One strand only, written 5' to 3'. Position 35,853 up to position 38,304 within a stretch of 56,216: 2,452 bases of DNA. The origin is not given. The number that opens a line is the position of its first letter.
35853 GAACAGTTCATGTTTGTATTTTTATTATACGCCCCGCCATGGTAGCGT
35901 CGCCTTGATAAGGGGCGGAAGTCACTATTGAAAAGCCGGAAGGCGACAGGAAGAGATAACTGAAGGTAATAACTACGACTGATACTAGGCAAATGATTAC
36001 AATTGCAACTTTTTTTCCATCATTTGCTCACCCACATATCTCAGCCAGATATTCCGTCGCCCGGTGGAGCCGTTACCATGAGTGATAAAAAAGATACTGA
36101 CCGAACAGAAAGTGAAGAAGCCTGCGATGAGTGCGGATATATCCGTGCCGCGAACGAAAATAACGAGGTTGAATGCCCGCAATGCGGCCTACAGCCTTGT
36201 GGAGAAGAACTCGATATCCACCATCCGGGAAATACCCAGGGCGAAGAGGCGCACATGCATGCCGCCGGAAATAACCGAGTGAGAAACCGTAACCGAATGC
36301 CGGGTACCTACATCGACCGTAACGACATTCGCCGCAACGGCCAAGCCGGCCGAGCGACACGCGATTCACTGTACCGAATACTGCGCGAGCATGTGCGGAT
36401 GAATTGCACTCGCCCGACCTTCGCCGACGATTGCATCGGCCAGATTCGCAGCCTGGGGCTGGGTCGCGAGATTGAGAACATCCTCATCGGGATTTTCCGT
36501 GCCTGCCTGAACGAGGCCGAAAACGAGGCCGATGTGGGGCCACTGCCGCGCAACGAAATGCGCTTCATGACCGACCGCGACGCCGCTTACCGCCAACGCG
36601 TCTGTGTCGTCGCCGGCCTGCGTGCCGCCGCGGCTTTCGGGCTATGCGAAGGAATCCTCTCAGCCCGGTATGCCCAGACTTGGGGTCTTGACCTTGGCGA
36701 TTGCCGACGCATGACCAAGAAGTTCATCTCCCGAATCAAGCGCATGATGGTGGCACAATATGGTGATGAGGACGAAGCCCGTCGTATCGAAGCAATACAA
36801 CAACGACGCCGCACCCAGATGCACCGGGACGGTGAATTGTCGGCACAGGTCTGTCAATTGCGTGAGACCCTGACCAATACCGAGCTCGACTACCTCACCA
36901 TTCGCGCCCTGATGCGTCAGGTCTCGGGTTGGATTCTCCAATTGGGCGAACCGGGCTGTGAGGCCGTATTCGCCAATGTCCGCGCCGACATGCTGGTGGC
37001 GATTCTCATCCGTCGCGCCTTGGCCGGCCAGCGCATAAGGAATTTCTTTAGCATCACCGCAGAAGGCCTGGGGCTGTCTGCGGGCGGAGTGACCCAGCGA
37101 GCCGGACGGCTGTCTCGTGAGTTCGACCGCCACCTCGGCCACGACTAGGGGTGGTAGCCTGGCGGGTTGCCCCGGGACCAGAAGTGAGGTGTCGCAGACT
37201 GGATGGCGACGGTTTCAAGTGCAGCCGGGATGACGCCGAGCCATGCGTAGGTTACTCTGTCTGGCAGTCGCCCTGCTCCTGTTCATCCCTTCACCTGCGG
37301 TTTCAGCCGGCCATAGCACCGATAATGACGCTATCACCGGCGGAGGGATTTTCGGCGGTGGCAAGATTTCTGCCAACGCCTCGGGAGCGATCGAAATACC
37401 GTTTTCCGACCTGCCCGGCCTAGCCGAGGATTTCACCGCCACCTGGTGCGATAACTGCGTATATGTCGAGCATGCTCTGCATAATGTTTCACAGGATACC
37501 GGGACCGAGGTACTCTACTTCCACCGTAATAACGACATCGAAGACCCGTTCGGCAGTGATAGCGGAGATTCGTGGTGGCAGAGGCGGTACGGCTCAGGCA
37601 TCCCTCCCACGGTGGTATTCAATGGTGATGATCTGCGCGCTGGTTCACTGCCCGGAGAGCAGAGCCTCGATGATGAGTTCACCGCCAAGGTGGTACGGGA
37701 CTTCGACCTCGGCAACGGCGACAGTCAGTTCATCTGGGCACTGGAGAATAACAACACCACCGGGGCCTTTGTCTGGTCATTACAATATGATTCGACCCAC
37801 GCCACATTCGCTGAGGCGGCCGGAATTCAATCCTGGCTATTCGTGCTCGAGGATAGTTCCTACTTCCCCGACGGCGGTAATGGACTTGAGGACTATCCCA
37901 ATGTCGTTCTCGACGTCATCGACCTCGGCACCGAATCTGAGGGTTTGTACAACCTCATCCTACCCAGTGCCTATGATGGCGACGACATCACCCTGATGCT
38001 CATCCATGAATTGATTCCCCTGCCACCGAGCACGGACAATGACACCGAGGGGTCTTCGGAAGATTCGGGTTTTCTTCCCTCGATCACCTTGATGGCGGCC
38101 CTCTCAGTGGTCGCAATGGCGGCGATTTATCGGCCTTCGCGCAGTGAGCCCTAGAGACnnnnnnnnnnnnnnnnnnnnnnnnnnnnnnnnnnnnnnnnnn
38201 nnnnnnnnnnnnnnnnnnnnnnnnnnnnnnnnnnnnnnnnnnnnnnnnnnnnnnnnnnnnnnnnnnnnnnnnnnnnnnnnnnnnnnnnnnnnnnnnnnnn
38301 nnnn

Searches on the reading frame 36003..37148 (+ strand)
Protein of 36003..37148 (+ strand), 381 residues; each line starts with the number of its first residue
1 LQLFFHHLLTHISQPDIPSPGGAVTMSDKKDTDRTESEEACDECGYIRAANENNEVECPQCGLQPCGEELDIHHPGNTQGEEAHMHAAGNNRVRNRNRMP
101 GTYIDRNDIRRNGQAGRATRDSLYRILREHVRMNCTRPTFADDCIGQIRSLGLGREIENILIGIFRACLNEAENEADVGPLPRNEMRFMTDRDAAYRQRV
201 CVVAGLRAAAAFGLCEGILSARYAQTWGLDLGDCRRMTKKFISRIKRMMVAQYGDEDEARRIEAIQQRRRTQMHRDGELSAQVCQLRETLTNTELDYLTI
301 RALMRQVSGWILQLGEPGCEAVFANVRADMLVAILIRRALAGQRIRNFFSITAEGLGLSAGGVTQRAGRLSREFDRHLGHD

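Call 4: search_protein_families(library=pfam, proteins=[window:36003-37148:+], max_evalue=1)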
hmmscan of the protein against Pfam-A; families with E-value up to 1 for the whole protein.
window:36003-37148:+ (381 aa): 4 families
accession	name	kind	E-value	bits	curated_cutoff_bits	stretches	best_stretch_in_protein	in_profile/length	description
PF22289.1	DmmA-like_C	-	0.096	13.1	27.4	1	41-64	4-27/44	Dimethylamine monooxygenase subunit DmmA-like, C-terminal domain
PF21349.2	RUBY_RBDX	-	0.13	12.2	26.5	1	41-62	3-23/30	Rubrerythrin, rubredoxin-like domain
PF06093.19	Spt4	-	0.39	11.3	25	1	39-61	2-24/77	Spt4/RpoE2 zinc finger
PF07282.18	Cas12f1-like_TNB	-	0.42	11.2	26.3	1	33-64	23-49/60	Cas12f1-like, TNB domain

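Call 5: search_protein_families(library=ncbifam, proteins=[window:36003-37148:+], max_evalue=1)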
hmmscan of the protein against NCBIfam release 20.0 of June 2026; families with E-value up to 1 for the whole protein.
window:36003-37148:+ (381 aa): 3 families
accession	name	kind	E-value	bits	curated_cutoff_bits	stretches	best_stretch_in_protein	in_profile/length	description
NF003331.0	PRK04338.1-7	equivalog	0.11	11.2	560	1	37-63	241-267/376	tRNA (guanine(26)-N(2))-dimethyltransferase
NF033497.1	rubre_like_arch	subfamily_domain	0.29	10.9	32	1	41-62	3-23/34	rubrerythrin-like domain-containing protein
TIGR02605.1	CxxC_CxxC_SSSS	subfamily_domain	0.75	9.9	31.3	0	40-63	7-34/52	FmdB family zinc ribbon protein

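Call 20: search_protein_families(library=phrogs, proteins=[window:36003-37148:+], max_evalue=0.1)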
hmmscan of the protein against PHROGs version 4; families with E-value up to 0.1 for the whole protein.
window:36003-37148:+ (381 aa): 0 families

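Call 21: search_protein_families(library=padloc, proteins=[window:36003-37148:+], max_evalue=0.1)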
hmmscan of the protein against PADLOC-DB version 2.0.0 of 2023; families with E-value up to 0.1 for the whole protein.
window:36003-37148:+ (381 aa): 0 families

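Call 37: search_solved_structures(query=window:36003-37148:+, max_evalue=10)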
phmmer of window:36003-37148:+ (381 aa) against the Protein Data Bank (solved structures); distinct sequences matched with E-value up to 10: 2.
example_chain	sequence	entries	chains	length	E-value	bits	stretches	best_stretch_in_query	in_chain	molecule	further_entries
2qwt_A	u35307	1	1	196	0.8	12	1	255-334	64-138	Transcriptional regulator, TetR family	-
7nkx_Y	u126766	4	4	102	1.4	11.3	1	36-62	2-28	Chromatin elongation factor SPT4 | Transcription elongation factor SPT4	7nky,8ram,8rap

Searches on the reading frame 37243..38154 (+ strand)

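Call 4: search_protein_families(library=pfam, proteins=[window:37243-38154:+], max_evalue=1)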
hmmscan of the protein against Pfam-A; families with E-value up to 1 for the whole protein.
window:37243-38154:+ (303 aa): 0 families

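Call 5: search_protein_families(library=ncbifam, proteins=[window:37243-38154:+], max_evalue=1)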
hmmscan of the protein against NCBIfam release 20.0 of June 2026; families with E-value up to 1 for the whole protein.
window:37243-38154:+ (303 aa): 2 families
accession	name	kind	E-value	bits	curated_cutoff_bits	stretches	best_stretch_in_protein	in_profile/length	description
TIGR01068.1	thioredoxin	equivalog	0.061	13.5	96.8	1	63-97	20-54/101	thioredoxin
NF008229.0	PRK10996.1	equivalog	0.11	12.2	125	1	36-100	32-95/141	thioredoxin TrxC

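Call 20: search_protein_families(library=phrogs, proteins=[window:37243-38154:+], max_evalue=0.1)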
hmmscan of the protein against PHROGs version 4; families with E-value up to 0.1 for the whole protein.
window:37243-38154:+ (303 aa): 0 families

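Call 21: search_protein_families(library=padloc, proteins=[window:37243-38154:+], max_evalue=0.1)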
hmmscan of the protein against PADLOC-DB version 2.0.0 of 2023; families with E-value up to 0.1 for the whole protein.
window:37243-38154:+ (303 aa): 0 families
